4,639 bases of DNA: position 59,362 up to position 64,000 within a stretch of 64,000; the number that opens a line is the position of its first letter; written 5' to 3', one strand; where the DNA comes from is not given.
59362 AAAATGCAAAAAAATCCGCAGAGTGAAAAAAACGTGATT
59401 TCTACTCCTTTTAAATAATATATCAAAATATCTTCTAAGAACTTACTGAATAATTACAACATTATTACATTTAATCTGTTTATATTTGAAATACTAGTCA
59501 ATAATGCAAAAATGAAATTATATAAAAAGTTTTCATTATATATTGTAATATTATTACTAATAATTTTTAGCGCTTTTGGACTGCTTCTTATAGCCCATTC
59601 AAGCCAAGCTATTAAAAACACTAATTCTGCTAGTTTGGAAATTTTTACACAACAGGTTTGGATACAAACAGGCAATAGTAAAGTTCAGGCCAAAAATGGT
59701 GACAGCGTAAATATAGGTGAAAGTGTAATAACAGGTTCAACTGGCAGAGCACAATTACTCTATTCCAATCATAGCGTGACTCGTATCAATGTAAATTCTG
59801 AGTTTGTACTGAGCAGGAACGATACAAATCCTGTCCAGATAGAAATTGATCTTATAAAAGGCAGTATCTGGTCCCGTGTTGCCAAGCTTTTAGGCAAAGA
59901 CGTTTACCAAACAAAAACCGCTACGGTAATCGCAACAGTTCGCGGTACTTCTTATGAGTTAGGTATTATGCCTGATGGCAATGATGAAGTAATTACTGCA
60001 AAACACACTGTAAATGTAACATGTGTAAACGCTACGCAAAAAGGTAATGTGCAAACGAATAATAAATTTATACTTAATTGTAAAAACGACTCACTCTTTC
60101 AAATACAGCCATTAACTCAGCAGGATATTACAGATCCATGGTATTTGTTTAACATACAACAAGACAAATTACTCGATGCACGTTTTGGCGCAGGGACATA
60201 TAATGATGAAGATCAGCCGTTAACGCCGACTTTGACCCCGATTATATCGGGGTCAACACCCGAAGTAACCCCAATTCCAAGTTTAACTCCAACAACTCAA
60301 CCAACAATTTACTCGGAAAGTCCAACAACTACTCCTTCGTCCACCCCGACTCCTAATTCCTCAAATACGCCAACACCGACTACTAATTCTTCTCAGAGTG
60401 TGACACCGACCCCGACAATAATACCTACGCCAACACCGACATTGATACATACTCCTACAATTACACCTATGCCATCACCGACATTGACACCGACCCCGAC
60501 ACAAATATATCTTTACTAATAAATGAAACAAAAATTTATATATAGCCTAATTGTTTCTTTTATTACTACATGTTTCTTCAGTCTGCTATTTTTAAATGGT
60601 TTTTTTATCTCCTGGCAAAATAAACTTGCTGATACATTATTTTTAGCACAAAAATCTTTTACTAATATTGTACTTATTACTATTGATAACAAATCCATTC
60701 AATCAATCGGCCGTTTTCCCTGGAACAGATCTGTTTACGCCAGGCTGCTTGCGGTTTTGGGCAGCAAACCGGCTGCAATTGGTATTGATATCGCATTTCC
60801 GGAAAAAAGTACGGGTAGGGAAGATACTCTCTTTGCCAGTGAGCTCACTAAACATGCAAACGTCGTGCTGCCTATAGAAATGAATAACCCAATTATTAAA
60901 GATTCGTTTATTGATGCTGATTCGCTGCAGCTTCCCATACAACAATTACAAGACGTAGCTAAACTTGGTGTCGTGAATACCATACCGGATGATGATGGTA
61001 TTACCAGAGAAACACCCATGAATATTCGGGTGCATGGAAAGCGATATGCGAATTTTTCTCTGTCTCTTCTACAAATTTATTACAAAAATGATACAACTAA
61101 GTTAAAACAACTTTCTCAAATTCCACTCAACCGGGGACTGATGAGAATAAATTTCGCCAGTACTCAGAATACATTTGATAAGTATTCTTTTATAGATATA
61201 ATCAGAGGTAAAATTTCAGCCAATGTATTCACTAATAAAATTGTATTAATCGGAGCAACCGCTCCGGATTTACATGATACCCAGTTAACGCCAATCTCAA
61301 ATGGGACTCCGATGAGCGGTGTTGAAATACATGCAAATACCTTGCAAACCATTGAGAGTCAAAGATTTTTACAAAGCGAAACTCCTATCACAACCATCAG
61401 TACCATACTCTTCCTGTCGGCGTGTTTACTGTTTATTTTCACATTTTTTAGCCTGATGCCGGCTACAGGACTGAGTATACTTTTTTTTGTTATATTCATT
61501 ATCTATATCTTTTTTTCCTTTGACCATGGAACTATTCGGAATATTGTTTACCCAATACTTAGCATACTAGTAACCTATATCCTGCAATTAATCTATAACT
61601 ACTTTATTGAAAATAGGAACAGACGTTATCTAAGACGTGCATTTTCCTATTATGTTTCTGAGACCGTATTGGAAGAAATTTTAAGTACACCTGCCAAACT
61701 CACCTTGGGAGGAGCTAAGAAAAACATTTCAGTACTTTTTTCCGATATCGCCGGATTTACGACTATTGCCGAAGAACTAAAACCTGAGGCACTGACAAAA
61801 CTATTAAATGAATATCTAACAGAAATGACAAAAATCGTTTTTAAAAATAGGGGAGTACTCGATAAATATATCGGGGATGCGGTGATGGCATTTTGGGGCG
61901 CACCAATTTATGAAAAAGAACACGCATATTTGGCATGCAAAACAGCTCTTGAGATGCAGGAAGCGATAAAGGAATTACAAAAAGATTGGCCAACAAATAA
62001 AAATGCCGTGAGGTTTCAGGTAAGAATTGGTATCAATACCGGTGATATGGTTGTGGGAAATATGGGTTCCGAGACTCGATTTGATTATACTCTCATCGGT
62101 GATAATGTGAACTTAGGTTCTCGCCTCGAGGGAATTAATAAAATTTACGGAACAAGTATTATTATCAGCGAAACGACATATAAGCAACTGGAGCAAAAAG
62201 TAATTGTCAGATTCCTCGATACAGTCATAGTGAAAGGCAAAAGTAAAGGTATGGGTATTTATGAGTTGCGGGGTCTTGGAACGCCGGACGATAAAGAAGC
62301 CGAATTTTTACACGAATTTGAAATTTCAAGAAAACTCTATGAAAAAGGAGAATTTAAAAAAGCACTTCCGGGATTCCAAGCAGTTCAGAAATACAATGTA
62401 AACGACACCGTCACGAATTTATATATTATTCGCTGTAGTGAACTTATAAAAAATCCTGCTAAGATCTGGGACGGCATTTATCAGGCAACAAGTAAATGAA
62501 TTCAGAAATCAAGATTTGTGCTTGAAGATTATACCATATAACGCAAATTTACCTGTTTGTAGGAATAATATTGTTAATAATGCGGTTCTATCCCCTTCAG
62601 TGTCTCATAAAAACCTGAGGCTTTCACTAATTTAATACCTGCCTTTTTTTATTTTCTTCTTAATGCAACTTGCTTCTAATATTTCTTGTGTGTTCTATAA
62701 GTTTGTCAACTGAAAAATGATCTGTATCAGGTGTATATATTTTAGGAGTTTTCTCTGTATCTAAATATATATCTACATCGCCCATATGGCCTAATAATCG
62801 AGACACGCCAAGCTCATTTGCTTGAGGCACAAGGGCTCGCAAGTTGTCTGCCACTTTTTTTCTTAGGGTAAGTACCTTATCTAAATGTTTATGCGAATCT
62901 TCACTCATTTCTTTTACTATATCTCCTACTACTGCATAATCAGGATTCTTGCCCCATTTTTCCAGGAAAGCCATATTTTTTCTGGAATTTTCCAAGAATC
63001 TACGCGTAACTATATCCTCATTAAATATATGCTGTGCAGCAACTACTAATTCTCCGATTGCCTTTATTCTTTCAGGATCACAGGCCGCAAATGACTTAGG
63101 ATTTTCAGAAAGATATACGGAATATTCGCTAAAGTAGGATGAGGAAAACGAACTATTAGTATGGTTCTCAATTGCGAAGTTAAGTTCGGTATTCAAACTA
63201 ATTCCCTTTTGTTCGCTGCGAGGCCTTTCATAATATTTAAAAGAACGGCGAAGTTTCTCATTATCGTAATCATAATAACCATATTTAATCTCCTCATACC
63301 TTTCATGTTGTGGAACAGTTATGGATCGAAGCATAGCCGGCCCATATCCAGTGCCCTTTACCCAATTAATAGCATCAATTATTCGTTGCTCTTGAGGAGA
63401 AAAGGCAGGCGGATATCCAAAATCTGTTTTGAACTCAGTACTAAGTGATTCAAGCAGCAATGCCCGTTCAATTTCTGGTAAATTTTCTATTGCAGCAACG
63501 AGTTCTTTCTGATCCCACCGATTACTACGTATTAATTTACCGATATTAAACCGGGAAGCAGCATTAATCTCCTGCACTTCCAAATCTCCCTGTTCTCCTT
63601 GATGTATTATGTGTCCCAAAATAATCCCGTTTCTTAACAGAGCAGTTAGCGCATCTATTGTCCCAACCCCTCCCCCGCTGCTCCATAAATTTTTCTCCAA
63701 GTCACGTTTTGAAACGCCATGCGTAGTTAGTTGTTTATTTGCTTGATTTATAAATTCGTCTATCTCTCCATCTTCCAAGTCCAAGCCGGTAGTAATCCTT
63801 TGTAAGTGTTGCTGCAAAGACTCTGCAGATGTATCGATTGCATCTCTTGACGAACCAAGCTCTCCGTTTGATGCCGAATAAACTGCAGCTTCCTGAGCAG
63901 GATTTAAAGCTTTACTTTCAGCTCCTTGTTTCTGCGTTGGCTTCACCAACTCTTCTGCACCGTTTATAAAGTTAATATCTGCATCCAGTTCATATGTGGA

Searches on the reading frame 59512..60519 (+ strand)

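Call 25: search_protein_families(library=pfam, proteins=[window:59512-60519:+], max_evalue=0.05)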
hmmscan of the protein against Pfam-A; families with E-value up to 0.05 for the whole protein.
window:59512-60519:+ (335 aa): 1 family
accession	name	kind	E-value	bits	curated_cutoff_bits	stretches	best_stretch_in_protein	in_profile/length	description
PF04773.18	FecR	-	3.4e-09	37.4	24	1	72-150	3-80/97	FecR protein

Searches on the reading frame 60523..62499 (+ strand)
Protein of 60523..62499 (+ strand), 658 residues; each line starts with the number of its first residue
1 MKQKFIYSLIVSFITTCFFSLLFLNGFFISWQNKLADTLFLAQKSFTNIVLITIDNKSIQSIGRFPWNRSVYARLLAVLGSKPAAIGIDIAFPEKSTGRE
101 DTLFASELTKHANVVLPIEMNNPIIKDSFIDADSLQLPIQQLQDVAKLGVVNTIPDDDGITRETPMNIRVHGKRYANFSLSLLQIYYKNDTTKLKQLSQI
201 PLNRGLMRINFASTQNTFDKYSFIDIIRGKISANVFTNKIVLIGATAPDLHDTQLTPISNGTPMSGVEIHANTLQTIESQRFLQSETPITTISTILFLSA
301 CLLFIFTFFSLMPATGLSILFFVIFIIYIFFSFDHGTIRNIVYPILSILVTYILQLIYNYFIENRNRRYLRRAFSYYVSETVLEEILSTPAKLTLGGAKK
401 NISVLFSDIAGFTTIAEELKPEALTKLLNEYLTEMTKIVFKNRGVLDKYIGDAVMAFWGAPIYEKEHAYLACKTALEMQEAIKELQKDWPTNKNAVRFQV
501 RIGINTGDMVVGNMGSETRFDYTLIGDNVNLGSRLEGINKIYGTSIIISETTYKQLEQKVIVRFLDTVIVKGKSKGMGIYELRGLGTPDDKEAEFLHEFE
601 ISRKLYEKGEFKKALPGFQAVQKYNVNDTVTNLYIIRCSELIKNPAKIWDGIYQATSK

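Call 25: search_protein_families(library=pfam, proteins=[window:60523-62499:+], max_evalue=0.05)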
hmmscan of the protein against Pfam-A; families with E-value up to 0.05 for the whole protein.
window:60523-62499:+ (658 aa): 2 families
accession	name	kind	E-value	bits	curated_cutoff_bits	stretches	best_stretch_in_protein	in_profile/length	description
PF05226.16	CHASE2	-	5.2e-52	177.4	26.3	1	16-299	3-252/257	CHASE2 domain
PF00211.25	Guanylate_cyc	-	8.9e-30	104.1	21.9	1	399-580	6-179/183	Adenylate and Guanylate cyclase catalytic domain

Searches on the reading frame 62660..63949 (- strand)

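Call 25: search_protein_families(library=pfam, proteins=[window:62660-63949:-], max_evalue=0.05)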
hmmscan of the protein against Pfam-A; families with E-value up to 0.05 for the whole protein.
window:62660-63949:- (429 aa): 1 family
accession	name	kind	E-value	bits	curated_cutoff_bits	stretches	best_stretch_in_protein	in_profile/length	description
PF25485.1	DUF7908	-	0.035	14.8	27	0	18-54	37-73/134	Domain of unknown function (DUF7908)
